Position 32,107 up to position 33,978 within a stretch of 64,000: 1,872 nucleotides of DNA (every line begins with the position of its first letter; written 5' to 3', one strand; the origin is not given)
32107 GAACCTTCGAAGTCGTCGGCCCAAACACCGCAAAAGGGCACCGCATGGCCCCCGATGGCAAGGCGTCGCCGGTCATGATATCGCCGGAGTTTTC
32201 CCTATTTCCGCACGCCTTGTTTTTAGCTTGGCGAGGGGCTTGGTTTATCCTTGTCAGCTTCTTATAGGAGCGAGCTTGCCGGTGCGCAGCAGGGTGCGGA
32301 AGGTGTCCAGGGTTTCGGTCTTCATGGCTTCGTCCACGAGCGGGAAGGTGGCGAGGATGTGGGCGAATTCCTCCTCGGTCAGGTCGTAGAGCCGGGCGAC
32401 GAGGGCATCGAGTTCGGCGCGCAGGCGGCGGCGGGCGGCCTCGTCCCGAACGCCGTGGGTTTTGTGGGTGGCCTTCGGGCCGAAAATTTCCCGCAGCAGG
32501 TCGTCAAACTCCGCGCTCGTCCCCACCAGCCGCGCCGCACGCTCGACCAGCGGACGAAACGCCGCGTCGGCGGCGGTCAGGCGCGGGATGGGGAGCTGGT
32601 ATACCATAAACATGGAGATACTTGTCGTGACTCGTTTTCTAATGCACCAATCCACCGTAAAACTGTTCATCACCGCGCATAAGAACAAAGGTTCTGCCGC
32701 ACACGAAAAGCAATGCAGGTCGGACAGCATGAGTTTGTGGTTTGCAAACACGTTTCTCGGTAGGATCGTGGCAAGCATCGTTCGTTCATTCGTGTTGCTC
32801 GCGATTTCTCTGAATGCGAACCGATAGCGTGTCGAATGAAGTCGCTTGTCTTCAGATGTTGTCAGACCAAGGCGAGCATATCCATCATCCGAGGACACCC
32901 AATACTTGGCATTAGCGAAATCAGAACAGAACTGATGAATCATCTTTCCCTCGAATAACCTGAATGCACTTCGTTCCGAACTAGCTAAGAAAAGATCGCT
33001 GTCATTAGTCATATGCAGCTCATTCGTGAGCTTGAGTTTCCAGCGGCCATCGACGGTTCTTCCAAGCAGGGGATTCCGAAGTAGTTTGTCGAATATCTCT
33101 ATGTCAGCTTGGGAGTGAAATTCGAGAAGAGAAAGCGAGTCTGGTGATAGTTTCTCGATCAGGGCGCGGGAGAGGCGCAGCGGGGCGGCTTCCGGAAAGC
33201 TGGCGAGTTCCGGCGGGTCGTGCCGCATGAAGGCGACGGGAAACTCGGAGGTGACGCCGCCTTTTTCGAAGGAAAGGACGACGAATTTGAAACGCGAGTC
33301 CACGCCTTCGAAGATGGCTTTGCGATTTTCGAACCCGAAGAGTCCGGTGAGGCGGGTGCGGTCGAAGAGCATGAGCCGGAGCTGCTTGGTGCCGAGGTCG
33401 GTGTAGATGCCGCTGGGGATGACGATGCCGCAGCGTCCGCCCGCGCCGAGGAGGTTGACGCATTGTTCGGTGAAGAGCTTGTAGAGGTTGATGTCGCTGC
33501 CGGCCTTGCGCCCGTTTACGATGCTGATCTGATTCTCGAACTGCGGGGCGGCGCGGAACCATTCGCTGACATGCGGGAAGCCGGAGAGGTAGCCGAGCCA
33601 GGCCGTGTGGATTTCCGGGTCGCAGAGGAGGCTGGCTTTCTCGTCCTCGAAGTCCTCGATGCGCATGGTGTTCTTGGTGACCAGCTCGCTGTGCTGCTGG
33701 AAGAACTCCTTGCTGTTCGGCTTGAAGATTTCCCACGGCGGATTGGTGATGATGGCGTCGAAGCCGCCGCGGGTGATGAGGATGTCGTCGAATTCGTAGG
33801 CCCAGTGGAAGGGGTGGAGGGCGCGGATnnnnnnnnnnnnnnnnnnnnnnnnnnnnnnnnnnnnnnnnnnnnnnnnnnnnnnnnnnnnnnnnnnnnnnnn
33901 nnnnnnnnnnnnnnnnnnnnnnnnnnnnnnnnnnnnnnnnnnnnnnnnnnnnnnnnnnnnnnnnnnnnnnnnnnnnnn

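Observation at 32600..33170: Sharp low-GC patch coinciding with the methyltransferase specificity domain: a likely swapped TRD module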

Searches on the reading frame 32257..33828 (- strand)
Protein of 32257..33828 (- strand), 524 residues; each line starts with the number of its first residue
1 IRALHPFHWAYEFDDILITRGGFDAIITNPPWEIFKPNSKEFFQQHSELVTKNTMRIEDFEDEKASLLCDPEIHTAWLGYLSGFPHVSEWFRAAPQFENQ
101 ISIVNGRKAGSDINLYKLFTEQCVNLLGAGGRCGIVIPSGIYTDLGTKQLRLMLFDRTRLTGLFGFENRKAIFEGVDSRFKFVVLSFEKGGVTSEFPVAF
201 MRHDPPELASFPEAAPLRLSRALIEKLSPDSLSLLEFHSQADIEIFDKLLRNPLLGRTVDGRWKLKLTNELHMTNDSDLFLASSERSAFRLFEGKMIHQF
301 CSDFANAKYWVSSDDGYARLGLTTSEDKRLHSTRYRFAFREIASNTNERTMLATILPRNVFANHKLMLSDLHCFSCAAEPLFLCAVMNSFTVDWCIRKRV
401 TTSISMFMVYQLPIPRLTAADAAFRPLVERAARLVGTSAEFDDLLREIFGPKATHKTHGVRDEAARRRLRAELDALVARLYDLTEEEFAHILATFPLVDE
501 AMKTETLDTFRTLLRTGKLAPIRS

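Call 34: search_protein_families(library=pfam, proteins=[window:32257-33828:-], max_evalue=10)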
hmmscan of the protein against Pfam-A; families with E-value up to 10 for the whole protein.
window:32257-33828:- (524 aa): 2 families
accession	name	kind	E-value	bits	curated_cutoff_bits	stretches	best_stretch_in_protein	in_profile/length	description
PF07669.17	Eco57I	-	1.6e-13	51.6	25.3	2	108-173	105-171/171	Eco57I restriction-modification methylase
PF02384.22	N6_Mtase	-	0.11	12.2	20.4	0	119-190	165-233/311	N-6 DNA Methylase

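Call 36: search_solved_structures(query=A2, max_evalue=10, show_alignments=0)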
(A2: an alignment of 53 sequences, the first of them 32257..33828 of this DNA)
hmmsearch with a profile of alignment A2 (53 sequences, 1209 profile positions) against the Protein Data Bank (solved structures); distinct sequences matched with E-value up to 10: 4.
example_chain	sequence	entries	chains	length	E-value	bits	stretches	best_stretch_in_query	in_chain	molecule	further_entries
5hr4_C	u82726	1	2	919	0.096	13.7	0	205-283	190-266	MmeI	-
3ufb_A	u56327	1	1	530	1.3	9.9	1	418-450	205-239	Type I restriction-modification system methyltransferase subunit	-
2nvm_A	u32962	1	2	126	1.7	9.5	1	63-136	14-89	FdxN element excision controlling factor XisI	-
6y9g_A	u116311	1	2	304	3.3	8.6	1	686-734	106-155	Ancestral haloalkane dehalogenase AncHLD5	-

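Call 41: predict_structure(alignment_id=A2)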
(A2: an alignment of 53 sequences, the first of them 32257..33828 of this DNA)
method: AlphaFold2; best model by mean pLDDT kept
length: 524 residues; sequences in the alignment: 53
mean_pLDDT: 79.2   pTM: 0.55
mean pLDDT of the five models: 79.2, 78.6, 78.4, 78.2, 77.2
residues with pLDDT >= 90: 179; 70-90: 216; 50-70: 87; < 50: 42
segments of 3 or more residues with pLDDT < 50: 1-21, 30-32, 101-110, 144-146
pLDDT, mean of each block of 10 residues (from residue 1): 32 46 51 66 92 87 95 92 67 55 47 62 76 74 58 89 81 71 84 91 66 85 83 80 81 57 73 94 93 89 91 92 82 87 67 91 90 83 88 78 68 69 91 95 96 96 94 92 90 89 95 88 61
secondary structure, 60 per line:
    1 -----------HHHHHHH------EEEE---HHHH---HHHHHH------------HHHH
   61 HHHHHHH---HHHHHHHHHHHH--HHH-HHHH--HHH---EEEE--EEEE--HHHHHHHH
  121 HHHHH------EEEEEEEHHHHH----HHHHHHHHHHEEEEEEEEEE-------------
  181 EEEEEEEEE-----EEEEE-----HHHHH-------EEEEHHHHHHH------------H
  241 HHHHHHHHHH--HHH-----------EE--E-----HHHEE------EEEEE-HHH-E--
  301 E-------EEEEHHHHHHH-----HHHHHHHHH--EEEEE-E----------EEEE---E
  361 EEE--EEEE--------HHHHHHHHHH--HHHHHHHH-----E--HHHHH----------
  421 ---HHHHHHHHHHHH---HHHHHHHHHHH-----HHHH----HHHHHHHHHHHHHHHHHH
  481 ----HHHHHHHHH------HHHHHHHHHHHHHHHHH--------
elements in order: H12-18 E25-28 H32-35 H39-44 H57-67 H71-82 H89-92 E101-104 E107-110 H113-125 E132-138 H139-143 H148-157 E158-167 E181-189 E195-199 H205-209 E217-220 H221-227 H240-250 E288-292 E309-312 H313-319 H325-333 E336-340 E353-356 E360-363 E366-369 H378-387 H390-397 H406-410 H424-435 H439-449 H455-458 H463-480 H485-493 H500-516

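Call 44: fold_search(model_id=the predicted structure, library=pdb)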
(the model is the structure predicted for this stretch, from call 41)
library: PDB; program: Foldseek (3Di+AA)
matches with E <= 10: 234; with E <= 0.001: 61
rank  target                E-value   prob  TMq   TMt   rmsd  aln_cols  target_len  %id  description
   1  8vpg_A                1.1e-11  1.00  0.32  0.31  12.8       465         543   12  CamA Adenine Methyltransferase Complexed to Cognate Substrate DNA and Containing Quinoline-based SGI-1027 Analog 455 (released 2024-09-25)
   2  8cxw_A                1.6e-11  1.00  0.31  0.30  12.8       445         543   14  CamA Adenine Methyltransferase Complexed to Cognate Substrate DNA and Inhibitor piclidenoson (Compound 4) (released 2023-01-11)
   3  7rfm_C                2.0e-11  1.00  0.30  0.30  12.7       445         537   14  CamA Adenine Methyltransferase Complexed to Cognate Substrate DNA and Inhibitor EPZ004777 (released 2021-09-15)
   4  9ewz_C                3.0e-11  1.00  0.27  0.14  18.3       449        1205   13  Cryo-EM structure of the E. coli BrxX methyltransferase in complex with DNA (released 2025-03-05)
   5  7lni_A                3.2e-11  1.00  0.32  0.31  12.8       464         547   14  SeMet CamA Adenine Methyltransferase Complexed to Cognate Substrate DNA (released 2021-05-19)
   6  7lni_C                3.6e-11  1.00  0.29  0.29  12.8       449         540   13  SeMet CamA Adenine Methyltransferase Complexed to Cognate Substrate DNA (released 2021-05-19)
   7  7rfl_B                3.8e-11  1.00  0.31  0.30  13.0       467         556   13  CamA Adenine Methyltransferase Complexed to Cognate Substrate DNA and Inhibitor SGC0946 (released 2021-09-15)
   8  7lnj_C                4.2e-11  1.00  0.32  0.31  13.0       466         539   13  CamA Adenine Methyltransferase Complexed to Cognate Substrate DNA (released 2021-05-19)
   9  8fs2_A                4.8e-11  1.00  0.30  0.30  12.7       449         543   13  CamA Adenine Methyltransferase Complexed to Cognate Substrate DNA and Inhibitor 11b (YD907) (released 2023-05-10)
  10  7rfn_A                5.3e-11  1.00  0.31  0.30  12.8       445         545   14  CamA Adenine Methyltransferase Complexed to Cognate Substrate DNA and Inhibitor SGC8158 (released 2021-09-15)
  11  7rfm_A                6.0e-11  1.00  0.30  0.29  12.8       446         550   14  CamA Adenine Methyltransferase Complexed to Cognate Substrate DNA and Inhibitor EPZ004777 (released 2021-09-15)
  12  7lt5_A                6.7e-11  1.00  0.30  0.29  12.8       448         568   14  CamA Adenine Methyltransferase Complexed to Cognate Substrate DNA and Cofactor SAH (released 2021-05-19)
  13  8fs1_A                6.7e-11  1.00  0.30  0.29  12.8       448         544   14  CamA Adenine Methyltransferase Complexed to Cognate Substrate DNA and Inhibitor 11a (YD905) (released 2023-05-10)
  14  8cxt_A                8.0e-11  1.00  0.31  0.30  12.7       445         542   13  CamA Adenine Methyltransferase Complexed to Cognate Substrate DNA and Inhibitor N6-benzyladenosine (Compound 1) (released 2023-01-11)
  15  7rfl_A                8.5e-11  1.00  0.31  0.29  12.8       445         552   14  CamA Adenine Methyltransferase Complexed to Cognate Substrate DNA and Inhibitor SGC0946 (released 2021-09-15)
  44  8q56_A                3.2e-08  1.00  0.30  0.15  15.1       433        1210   11  PglX methyltransferase of Salmonella BREX phage defence system (aka BrxX) bound to inhibitor Ocr (released 2024-08-21)
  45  8c45_A                3.6e-08  1.00  0.31  0.16  16.9       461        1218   11  PglX methyltransferase from the Salmonella BREX phage defence system (aka BrxX) (released 2024-07-10)
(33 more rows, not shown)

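Call 49: find_homologous_proteins(query=window:32257-33588:-, max_evalue=1e-20)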
Query window:32257-33588:- (444 aa): 629 proteins with E <= 1e-20 among 8000 candidates; the best 120 are listed.
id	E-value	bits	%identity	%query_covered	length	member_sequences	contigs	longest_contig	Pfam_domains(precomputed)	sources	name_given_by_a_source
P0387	5.8e-156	538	58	99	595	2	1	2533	PF07669.18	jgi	-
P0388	2.9e-155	536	57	99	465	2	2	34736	-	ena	-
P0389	1.4e-154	533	59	98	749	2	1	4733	PF07669.18,PF01170.25,PF20473.5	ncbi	-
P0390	5.1e-154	531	55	99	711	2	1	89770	PF07669.18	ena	-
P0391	1.9e-153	530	56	99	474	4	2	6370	-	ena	-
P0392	2.2e-151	523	56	99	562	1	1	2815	PF07669.18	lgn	-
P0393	5.6e-151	521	54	99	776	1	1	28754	PF02384.23,PF07669.18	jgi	jgi:Alw26I/Eco31I/Esp3I family type II restriction m6 adenine DNA methyltransferase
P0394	3.0e-149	516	56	98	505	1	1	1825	PF07669.18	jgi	jgi:hypothetical protein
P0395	8.6e-148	511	53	98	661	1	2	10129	PF07669.18,PF04326.20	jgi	jgi:hypothetical protein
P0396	2.5e-147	509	55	98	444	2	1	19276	PF07669.18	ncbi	-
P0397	6.2e-146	505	54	98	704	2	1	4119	PF07669.18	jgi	jgi:hypothetical protein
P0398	3.9e-145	502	54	98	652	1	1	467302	PF07669.18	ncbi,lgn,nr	ncbi:MAG: Eco57I restriction-modification methylase domain-containing protein [Aphanizomenon gracile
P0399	9.5e-145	501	55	98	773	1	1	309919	PF02384.23,PF07669.18,PF20473.5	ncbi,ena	-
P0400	1.1e-144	501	53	98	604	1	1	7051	PF07669.18,PF04326.20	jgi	jgi:hypothetical protein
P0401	1.9e-144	500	55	97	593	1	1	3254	PF07669.18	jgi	jgi:hypothetical protein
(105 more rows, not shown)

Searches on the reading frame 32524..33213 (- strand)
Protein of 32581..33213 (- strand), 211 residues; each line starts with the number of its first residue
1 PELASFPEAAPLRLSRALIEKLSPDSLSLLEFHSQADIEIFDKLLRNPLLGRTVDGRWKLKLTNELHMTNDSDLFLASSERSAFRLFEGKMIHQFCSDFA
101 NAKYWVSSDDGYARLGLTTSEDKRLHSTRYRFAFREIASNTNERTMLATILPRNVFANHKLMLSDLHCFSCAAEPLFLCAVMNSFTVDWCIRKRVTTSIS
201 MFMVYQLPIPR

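Call 10: find_homologous_proteins(query=window:32524-33132:-, max_evalue=0.00001)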
Query seq(203 aa) (203 aa): 120 proteins with E <= 0.00001 among 318 candidates.
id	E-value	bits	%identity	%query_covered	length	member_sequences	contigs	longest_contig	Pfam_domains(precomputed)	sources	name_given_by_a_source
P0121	9.0e-57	210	52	100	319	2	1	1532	-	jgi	jgi:hypothetical protein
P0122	9.3e-56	207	49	100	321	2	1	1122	-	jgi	jgi:hypothetical protein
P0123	1.1e-54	204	50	95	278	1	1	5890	-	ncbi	ncbi:MAG: ATP-binding protein, partial [Rivularia sp. (in: cyanobacteria)]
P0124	2.3e-54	202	50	100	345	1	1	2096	-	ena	-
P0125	2.2e-53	199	47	100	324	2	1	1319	-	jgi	jgi:hypothetical protein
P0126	1.1e-52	197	47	100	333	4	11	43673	-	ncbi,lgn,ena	-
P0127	4.0e-52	195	51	92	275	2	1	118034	-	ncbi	ncbi:MAG: hypothetical protein V7L20_08505 [Nostoc sp.]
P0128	3.8e-51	192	45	100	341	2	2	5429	-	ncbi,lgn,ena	-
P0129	1.6e-50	190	46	100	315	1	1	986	-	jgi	jgi:hypothetical protein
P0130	4.6e-50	188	47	100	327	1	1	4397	-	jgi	-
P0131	6.3e-50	188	48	99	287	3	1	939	-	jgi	jgi:hypothetical protein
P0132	6.7e-50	188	48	100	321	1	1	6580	-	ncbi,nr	ncbi:MAG: ATP-binding protein, partial [Candidatus Parabeggiatoa sp.]|nr:ATP-binding protein [Candid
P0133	1.4e-48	184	46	100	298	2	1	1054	-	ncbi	ncbi:MAG: ATP-binding protein, partial [Dolichospermum sp.]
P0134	1.6e-48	183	46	100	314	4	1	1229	-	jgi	jgi:hypothetical protein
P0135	2.4e-48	183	48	93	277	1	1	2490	-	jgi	jgi:hypothetical protein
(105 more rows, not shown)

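Call 22: search_protein_representatives(protein=window:32581-33213:-)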
Query: 211 residues. Proteins with E-value up to 0.001 (for the whole library): 1720; up to 1e-10: 599; up to 1e-30: 84. The best 150 are listed.
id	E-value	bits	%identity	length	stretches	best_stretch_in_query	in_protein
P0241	6.0e-51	189.6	47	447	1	2-211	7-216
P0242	4.2e-49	183.6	45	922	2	57-211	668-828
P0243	4.5e-49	183.5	48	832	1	3-211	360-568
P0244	7.9e-48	179.4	46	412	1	2-211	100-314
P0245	1.9e-47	178.2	46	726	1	2-211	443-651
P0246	1.3e-46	175.4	46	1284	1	2-211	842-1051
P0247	2.0e-45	171.5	46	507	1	2-211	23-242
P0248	5.2e-45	170.2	46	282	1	2-211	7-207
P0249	1.3e-44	168.9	45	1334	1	11-211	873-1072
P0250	1.3e-43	165.7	43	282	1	12-206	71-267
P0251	1.4e-43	165.5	42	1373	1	6-211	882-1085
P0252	3.5e-43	164.3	44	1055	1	2-211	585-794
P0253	3.8e-43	164.1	42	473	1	2-211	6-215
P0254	4.1e-43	164.0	43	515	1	2-211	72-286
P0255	8.7e-43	163.0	45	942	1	3-211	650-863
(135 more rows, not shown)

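Call 51: predict_structure(alignment_id=A3)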
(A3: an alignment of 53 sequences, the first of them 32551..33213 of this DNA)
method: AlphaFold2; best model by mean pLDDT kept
length: 221 residues; sequences in the alignment: 53
mean_pLDDT: 85.8   pTM: 0.77
mean pLDDT of the five models: 85.8, 83.0, 82.5, 82.3, 79.4
residues with pLDDT >= 90: 116; 70-90: 81; 50-70: 21; < 50: 3
segments of 3 or more residues with pLDDT < 50: none
pLDDT, mean of each block of 10 residues (from residue 1): 61 76 61 79 74 85 97 96 94 93 97 95 93 86 86 97 93 92 90 88 87 71 53
secondary structure, 60 per line:
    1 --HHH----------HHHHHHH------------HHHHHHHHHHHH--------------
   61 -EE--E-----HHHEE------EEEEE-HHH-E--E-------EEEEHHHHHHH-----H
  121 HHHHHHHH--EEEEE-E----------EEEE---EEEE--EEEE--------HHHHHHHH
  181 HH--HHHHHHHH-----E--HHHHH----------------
elements in order: H16-22 H35-46 E83-87 E104-107 H108-114 H120-128 E131-135 E148-151 E155-158 E161-164 H173-182 H185-192 H201-205

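Call 53: fold_search(model_id=the predicted structure, library=pdb)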
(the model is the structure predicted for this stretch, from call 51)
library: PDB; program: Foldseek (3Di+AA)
matches with E <= 10: 162; with E <= 0.001: 49
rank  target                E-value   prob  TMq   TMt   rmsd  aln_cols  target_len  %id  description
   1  7rfm_A                7.9e-07  1.00  0.52  0.24   7.9       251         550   14  CamA Adenine Methyltransferase Complexed to Cognate Substrate DNA and Inhibitor EPZ004777 (released 2021-09-15)
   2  8cxw_A                1.4e-06  1.00  0.53  0.24   9.5       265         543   14  CamA Adenine Methyltransferase Complexed to Cognate Substrate DNA and Inhibitor piclidenoson (Compound 4) (released 2023-01-11)
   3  8cxt_A                1.7e-06  1.00  0.53  0.24   7.8       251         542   14  CamA Adenine Methyltransferase Complexed to Cognate Substrate DNA and Inhibitor N6-benzyladenosine (Compound 1) (released 2023-01-11)
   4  7rfm_B                2.1e-06  1.00  0.54  0.24   7.7       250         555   14  CamA Adenine Methyltransferase Complexed to Cognate Substrate DNA and Inhibitor EPZ004777 (released 2021-09-15)
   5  7rfl_A                2.1e-06  1.00  0.53  0.24   7.8       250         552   14  CamA Adenine Methyltransferase Complexed to Cognate Substrate DNA and Inhibitor SGC0946 (released 2021-09-15)
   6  8fs2_A                2.4e-06  1.00  0.53  0.24   7.8       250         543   14  CamA Adenine Methyltransferase Complexed to Cognate Substrate DNA and Inhibitor 11b (YD907) (released 2023-05-10)
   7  8cxx_A                2.9e-06  1.00  0.53  0.24   7.8       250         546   14  CamA Adenine Methyltransferase Complexed to Cognate Substrate DNA and Compound 6 (released 2023-01-11)
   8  8cy0_A                3.1e-06  1.00  0.53  0.24   7.7       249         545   14  CamA Adenine Methyltransferase Complexed to Cognate Substrate DNA and Inhibitor MC4756 (Compound 178) (released 2023-01-11)
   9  8cy2_A                3.3e-06  1.00  0.52  0.23   8.1       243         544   14  CamA Adenine Methyltransferase Complexed to Cognate Substrate DNA and Inhibitor APNEA (Compound 9) (released 2023-01-11)
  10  8cxs_A                3.3e-06  1.00  0.53  0.24   7.7       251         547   14  CamA Adenine Methyltransferase Complexed to Cognate Substrate DNA and Inhibitor MTA (released 2023-01-11)
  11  7rfk_C                3.3e-06  1.00  0.52  0.23   7.9       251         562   14  CamA Adenine Methyltransferase Complexed to Cognate Substrate DNA and Inhibitor Sinefungin (released 2021-09-15)
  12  7rfl_B                3.7e-06  1.00  0.54  0.24   7.6       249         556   14  CamA Adenine Methyltransferase Complexed to Cognate Substrate DNA and Inhibitor SGC0946 (released 2021-09-15)
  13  7lnj_B                3.7e-06  1.00  0.54  0.24   6.4       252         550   13  CamA Adenine Methyltransferase Complexed to Cognate Substrate DNA (released 2021-05-19)
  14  7lnj_C                3.7e-06  1.00  0.53  0.24   7.8       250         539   14  CamA Adenine Methyltransferase Complexed to Cognate Substrate DNA (released 2021-05-19)
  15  8fs1_A                3.7e-06  1.00  0.53  0.24   9.5       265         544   14  CamA Adenine Methyltransferase Complexed to Cognate Substrate DNA and Inhibitor 11a (YD905) (released 2023-05-10)
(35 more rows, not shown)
